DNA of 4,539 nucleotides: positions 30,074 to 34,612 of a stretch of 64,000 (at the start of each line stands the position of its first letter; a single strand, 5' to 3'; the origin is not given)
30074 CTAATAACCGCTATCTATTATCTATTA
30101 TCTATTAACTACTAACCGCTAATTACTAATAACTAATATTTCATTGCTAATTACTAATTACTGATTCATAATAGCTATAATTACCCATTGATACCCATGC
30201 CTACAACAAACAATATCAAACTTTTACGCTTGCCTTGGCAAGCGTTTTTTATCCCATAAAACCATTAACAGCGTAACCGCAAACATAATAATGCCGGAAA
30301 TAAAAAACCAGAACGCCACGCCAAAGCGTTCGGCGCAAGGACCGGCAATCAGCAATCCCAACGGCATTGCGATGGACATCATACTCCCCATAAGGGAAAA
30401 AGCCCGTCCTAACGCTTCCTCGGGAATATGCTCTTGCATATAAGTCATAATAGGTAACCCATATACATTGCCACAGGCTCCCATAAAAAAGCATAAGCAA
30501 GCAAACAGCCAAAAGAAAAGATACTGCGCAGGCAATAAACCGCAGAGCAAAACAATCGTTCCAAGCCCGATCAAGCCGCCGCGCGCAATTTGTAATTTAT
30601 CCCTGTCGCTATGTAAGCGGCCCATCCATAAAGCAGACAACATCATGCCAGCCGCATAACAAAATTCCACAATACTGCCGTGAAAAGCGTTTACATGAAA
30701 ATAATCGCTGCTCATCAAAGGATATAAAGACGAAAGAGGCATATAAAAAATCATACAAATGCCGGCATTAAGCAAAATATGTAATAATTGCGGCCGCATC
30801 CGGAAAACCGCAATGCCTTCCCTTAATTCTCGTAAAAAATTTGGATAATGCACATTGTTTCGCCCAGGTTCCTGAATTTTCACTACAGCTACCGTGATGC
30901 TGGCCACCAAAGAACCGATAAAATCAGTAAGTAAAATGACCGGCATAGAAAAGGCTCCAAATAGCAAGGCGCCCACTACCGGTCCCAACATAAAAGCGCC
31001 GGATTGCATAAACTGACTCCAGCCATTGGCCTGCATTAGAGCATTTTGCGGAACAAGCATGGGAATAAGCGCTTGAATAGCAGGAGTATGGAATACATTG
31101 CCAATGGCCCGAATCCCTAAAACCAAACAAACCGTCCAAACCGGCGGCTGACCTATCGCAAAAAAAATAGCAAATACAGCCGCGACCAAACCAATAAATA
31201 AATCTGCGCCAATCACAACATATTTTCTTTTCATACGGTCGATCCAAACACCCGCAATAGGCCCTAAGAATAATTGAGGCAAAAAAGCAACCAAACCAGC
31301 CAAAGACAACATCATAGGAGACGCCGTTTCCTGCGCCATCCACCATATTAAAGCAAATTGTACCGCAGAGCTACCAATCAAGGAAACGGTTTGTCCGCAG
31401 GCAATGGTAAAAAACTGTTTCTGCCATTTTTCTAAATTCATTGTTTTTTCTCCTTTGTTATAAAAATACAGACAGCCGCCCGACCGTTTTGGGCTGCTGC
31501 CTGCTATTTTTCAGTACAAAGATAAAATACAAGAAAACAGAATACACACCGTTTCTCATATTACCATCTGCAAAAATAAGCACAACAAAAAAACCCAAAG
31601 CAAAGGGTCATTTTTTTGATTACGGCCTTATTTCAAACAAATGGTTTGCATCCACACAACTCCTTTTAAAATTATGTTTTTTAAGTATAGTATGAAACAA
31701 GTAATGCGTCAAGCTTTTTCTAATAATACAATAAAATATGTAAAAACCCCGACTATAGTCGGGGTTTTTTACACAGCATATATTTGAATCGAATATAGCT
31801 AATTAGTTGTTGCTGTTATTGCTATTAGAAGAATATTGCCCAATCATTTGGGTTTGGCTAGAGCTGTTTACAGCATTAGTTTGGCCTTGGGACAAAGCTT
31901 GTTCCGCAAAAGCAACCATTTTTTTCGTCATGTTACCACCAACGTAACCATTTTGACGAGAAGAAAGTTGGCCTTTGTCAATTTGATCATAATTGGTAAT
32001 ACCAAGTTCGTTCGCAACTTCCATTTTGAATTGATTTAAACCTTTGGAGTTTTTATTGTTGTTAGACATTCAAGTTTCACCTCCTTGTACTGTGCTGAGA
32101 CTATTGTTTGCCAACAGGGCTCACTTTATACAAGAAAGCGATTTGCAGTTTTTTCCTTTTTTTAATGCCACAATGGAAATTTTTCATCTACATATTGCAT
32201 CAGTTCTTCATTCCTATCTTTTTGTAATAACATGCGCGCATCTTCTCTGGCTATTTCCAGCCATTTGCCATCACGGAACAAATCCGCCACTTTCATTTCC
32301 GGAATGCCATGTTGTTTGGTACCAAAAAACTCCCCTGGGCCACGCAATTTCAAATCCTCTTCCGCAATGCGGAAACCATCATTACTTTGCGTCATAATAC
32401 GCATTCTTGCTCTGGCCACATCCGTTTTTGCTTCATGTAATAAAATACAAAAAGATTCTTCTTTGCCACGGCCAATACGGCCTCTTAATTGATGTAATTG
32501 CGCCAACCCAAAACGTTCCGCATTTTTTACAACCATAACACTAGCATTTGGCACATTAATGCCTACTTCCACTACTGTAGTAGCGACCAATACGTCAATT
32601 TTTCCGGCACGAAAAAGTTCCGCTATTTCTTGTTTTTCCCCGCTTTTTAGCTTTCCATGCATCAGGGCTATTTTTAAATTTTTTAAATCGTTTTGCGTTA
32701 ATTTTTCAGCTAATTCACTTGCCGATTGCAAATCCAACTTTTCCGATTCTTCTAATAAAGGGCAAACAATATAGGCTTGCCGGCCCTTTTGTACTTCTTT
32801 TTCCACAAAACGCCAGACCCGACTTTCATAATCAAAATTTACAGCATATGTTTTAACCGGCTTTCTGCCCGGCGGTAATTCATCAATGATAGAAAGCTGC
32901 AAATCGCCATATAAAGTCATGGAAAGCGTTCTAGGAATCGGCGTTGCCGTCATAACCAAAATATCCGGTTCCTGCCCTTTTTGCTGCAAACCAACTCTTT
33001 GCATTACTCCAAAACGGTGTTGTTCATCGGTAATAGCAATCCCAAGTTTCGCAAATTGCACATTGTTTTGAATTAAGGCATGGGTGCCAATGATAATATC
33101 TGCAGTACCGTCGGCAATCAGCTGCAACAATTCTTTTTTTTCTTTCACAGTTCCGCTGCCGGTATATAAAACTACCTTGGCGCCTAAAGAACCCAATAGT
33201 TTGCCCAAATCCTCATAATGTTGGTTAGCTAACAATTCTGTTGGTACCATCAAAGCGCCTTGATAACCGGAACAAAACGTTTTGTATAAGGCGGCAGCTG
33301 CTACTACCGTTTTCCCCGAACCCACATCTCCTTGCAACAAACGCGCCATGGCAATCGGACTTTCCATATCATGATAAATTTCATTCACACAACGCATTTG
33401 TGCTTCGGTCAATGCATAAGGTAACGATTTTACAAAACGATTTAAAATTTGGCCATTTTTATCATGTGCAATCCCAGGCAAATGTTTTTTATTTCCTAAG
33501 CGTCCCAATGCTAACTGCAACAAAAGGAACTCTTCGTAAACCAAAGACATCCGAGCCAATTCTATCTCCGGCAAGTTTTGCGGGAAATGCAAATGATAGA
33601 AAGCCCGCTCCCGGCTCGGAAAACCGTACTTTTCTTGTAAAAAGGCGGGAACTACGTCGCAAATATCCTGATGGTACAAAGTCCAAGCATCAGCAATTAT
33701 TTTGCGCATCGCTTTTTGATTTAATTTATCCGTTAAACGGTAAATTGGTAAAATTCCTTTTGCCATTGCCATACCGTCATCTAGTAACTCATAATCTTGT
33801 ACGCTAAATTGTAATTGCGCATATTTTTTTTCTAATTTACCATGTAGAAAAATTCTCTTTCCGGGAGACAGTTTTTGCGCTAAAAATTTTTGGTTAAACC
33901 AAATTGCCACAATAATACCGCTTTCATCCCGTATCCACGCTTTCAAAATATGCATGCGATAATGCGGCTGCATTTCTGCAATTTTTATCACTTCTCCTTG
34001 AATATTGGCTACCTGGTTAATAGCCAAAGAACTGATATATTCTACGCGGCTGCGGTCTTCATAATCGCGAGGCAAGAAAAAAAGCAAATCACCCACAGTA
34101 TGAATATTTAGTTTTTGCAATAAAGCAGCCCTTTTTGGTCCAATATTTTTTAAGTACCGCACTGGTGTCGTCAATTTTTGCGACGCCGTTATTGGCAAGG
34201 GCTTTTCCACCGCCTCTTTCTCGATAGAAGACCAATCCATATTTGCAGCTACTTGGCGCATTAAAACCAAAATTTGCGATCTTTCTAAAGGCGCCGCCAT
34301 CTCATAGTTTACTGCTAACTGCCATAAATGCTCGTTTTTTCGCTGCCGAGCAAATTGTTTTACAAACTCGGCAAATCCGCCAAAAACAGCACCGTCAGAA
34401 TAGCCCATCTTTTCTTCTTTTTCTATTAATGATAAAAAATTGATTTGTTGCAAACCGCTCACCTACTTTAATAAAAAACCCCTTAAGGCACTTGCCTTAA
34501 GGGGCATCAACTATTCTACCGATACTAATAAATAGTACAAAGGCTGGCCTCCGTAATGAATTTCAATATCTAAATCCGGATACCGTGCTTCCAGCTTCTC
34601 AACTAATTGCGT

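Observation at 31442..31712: Mef/DHA3-like MFS efflux gene with an attenuator-like leader: strong promoter, 7-codon uORF and terminator-like hairpin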

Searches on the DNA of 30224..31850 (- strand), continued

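Call 64: search_with_rna_model(model_id=R2, sources=[window, L084, L007], max_evalue=10, show_alignments=2)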
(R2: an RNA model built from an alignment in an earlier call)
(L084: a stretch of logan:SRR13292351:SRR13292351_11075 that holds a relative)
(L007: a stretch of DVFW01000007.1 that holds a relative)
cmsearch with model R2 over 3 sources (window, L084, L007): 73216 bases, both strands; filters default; matches with E-value up to 10: 7.
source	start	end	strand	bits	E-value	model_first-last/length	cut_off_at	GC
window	31561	31651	-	47.8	4.3e-08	1-95/95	no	0.33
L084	1293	1385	+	29.9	0.00053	1-95/95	no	0.35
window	39378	39448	+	20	0.094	1-95/95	no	0.34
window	31712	31807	-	19.2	0.14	1-95/95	no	0.28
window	4866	4938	-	14.7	1.6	1-95/95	no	0.26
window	43259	43333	-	14.4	1.8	1-95/95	no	0.35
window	44685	44734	-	13.2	3.4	25-80/95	no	0.2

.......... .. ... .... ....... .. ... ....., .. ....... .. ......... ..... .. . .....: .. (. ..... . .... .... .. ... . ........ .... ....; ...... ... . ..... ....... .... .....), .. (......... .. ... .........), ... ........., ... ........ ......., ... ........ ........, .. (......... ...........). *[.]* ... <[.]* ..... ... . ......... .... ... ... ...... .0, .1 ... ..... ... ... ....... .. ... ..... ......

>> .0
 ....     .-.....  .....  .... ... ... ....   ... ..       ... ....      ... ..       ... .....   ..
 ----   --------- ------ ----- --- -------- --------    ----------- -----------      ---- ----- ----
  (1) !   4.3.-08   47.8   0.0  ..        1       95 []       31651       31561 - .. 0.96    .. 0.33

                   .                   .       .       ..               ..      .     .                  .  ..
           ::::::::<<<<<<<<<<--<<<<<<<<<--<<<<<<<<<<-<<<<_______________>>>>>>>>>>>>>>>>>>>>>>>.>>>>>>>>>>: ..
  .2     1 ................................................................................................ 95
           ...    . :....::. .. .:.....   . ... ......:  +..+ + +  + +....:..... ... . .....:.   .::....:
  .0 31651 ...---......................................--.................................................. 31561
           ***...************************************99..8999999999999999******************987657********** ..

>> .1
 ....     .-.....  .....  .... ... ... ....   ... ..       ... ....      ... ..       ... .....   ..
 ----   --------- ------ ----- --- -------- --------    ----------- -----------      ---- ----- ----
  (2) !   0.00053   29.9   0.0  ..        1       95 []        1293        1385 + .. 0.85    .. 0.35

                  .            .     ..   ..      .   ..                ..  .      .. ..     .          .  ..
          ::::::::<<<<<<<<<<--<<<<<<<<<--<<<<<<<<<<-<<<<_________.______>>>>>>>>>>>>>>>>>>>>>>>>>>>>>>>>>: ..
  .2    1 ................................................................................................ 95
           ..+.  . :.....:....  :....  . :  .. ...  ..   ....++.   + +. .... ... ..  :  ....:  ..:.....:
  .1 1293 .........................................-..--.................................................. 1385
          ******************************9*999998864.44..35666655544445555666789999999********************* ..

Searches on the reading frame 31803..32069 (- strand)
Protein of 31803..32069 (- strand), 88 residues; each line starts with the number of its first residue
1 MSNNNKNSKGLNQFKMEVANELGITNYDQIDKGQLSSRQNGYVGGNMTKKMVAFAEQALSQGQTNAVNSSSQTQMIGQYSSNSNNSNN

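Call 5: search_protein_families(library=pfam, proteins=[window:31803-32069:-], max_evalue=0.01)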
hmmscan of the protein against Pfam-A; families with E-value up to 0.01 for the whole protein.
window:31803-32069:- (88 aa): 1 family
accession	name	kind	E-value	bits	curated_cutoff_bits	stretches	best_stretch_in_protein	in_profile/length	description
PF00269.25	SASP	-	5.5e-23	81.1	22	1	7-59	8-59/59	Small, acid-soluble spore proteins, alpha/beta type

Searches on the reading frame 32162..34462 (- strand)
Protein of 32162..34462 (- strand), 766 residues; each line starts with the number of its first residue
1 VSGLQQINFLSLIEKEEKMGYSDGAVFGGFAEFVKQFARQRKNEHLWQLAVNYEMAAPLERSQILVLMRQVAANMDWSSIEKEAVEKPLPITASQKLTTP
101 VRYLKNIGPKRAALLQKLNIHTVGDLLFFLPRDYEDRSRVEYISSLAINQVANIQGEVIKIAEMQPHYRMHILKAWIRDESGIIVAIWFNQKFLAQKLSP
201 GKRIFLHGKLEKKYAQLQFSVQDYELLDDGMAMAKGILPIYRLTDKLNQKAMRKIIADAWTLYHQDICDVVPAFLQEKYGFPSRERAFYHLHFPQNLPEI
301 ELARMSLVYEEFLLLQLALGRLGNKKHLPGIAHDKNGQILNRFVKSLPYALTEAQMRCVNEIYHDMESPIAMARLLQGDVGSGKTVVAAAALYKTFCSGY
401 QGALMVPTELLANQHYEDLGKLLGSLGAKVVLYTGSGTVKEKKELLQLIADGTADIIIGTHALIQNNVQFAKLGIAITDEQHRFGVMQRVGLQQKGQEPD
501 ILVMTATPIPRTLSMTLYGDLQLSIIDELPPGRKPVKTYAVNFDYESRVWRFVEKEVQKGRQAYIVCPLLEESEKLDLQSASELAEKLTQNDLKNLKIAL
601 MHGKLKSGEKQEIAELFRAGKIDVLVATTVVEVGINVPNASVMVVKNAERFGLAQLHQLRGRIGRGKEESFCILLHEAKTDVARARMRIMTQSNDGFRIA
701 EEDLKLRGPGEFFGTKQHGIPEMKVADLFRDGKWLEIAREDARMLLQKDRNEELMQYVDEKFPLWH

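Call 74: list_cluster_members(proteins=[P0001, window:32162-34462:-])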
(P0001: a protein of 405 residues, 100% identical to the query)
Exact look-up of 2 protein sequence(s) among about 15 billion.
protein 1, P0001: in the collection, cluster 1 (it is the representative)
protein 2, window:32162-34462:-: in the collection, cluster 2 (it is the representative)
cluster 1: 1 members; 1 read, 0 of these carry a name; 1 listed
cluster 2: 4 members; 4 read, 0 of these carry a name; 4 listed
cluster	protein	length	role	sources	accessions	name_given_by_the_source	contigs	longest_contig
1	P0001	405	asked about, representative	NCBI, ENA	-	-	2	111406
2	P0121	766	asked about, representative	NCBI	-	-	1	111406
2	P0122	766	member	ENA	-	-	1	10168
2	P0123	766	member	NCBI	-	-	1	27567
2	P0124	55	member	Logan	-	-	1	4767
